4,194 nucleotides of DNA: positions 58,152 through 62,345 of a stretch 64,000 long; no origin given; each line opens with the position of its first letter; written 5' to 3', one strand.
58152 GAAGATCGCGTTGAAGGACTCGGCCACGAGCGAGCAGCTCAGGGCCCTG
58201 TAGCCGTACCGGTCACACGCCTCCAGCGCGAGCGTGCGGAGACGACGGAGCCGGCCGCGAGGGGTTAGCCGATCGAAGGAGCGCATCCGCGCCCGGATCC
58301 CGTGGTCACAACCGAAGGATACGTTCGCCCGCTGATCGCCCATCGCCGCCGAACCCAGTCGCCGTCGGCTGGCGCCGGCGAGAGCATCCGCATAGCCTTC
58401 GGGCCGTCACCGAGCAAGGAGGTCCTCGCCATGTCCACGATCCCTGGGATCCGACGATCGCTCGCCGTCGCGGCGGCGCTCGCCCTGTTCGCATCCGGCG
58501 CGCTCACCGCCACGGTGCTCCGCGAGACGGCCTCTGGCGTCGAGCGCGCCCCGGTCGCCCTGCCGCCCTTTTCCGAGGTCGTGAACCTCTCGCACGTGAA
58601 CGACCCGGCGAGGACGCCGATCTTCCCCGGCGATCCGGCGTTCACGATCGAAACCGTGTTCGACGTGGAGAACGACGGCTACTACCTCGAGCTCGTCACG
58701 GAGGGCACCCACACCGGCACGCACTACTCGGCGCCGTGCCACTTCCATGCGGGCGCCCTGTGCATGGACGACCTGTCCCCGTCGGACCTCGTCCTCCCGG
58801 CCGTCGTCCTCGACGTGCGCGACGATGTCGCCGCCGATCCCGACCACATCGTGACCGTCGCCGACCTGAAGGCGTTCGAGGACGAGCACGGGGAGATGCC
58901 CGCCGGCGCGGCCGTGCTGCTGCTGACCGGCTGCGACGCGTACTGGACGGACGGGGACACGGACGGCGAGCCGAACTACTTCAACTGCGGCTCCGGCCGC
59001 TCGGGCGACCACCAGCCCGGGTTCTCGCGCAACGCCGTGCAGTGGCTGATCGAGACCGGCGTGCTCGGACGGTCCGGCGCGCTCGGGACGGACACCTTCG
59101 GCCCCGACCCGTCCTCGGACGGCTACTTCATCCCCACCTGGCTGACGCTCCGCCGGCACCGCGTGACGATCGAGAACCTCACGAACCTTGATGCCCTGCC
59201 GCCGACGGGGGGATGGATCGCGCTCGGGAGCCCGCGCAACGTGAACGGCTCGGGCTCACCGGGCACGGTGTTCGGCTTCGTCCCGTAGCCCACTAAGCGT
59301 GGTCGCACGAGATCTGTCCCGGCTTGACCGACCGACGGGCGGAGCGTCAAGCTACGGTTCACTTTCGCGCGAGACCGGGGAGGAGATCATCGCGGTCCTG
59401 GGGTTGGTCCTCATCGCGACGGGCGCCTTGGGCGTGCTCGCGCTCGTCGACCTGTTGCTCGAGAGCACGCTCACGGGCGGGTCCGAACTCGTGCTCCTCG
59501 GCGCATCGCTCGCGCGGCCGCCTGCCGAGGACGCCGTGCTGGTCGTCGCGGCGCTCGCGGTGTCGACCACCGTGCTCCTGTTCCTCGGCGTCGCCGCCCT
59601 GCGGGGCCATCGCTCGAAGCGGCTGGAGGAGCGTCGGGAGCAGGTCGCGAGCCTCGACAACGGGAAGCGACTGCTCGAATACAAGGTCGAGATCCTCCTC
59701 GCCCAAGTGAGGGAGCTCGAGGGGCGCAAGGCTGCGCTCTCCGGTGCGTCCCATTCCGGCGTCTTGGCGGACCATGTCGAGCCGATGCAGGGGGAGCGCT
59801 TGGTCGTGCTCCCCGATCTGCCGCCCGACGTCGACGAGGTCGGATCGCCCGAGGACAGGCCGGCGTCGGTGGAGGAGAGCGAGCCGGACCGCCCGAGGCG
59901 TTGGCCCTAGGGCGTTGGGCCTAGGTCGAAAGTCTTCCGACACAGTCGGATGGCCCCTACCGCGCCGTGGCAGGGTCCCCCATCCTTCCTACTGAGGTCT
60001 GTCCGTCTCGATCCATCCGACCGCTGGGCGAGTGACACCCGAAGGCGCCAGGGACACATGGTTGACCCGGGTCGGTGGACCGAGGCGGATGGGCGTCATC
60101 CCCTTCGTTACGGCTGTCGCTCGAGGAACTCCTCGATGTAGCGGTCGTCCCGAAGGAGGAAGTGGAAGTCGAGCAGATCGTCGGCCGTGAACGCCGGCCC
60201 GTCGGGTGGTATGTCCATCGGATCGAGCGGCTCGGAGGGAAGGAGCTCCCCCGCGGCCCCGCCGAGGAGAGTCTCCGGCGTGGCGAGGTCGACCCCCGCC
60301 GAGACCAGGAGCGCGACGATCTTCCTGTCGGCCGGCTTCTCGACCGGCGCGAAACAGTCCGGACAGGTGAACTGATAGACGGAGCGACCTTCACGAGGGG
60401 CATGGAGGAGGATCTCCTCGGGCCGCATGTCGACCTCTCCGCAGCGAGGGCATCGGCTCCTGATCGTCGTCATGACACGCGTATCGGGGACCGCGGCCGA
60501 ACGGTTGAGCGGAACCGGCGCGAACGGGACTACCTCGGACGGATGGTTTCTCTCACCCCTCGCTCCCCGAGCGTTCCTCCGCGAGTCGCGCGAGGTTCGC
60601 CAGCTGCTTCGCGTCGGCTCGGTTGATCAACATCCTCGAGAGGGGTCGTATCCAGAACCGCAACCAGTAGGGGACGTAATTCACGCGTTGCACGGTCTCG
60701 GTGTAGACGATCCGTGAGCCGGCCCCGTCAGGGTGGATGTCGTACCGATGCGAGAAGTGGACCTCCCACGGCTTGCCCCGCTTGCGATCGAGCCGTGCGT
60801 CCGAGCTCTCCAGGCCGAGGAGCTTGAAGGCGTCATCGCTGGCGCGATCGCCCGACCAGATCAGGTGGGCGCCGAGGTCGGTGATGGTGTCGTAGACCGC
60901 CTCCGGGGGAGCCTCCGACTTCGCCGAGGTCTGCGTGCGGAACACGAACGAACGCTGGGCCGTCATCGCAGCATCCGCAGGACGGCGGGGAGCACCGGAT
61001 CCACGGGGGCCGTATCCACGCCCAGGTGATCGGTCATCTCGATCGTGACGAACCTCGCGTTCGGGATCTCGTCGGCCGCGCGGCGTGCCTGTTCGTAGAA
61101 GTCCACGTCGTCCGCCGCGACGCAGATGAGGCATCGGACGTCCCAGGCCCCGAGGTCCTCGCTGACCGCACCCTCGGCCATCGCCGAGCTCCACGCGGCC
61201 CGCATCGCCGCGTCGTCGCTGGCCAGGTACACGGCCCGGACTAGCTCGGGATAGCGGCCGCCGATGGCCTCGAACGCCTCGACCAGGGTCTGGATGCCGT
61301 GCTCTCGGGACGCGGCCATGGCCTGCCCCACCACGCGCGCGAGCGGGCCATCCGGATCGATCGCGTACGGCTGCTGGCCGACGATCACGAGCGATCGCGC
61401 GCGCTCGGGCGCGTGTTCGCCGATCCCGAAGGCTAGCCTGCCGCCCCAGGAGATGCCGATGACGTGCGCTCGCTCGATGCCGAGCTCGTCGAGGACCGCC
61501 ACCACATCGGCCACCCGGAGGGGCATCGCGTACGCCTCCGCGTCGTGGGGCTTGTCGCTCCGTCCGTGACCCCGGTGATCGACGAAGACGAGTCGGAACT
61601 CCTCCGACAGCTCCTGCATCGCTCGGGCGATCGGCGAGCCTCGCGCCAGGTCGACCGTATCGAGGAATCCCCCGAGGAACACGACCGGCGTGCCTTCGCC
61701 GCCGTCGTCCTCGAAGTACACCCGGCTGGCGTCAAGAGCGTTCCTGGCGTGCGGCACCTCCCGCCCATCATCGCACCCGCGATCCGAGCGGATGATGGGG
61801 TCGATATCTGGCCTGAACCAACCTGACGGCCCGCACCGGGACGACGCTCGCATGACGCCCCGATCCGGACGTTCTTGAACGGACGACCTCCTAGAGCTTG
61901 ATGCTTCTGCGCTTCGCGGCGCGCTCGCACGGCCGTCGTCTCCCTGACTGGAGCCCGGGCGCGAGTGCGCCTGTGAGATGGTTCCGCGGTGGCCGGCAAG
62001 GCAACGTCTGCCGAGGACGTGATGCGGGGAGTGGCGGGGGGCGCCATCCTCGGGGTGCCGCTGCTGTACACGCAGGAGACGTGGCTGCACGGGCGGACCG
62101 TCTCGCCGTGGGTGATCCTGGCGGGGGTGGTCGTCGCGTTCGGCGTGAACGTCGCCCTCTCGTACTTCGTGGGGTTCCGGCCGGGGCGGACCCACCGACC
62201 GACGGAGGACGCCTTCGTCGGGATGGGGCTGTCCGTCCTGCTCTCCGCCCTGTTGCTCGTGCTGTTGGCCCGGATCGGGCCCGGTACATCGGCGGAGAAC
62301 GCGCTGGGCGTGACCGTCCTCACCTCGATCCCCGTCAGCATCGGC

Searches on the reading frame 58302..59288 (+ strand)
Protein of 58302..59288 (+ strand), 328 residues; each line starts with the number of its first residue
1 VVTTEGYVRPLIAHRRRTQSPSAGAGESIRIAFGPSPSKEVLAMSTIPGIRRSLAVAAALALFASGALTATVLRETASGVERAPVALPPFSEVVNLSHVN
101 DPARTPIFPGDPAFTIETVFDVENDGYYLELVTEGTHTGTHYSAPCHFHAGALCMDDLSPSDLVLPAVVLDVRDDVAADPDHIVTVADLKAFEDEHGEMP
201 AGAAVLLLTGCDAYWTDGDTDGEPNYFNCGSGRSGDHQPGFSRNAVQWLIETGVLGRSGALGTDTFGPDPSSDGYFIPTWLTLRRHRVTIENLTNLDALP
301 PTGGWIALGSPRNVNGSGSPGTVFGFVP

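Call 54: search_protein_families(library=pfam, proteins=[window:58302-59288:+], max_evalue=0.00001)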
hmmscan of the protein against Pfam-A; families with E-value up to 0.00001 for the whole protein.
window:58302-59288:+ (328 aa): 1 family
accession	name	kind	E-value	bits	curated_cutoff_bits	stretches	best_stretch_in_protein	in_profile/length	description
PF04199.19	Cyclase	-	1.9e-33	116.1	23.1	1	94-270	1-142/142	Putative cyclase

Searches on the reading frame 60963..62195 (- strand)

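Call 54: search_protein_families(library=pfam, proteins=[window:60963-62195:-], max_evalue=0.00001)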
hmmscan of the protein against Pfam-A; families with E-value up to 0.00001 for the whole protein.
window:60963-62195:- (410 aa): 3 families
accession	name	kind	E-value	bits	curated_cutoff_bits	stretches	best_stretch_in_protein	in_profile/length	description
PF00561.26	Abhydrolase_1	-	2.5e-20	73.6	25.8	1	170-290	2-114/245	alpha/beta hydrolase fold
PF12697.13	Abhydrolase_6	-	1.7e-11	45.7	26.3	1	194-401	22-214/217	Alpha/beta hydrolase family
PF12146.15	Hydrolase_4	-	9.8e-08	32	27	1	198-363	30-202/239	Serine aminopeptidase, S33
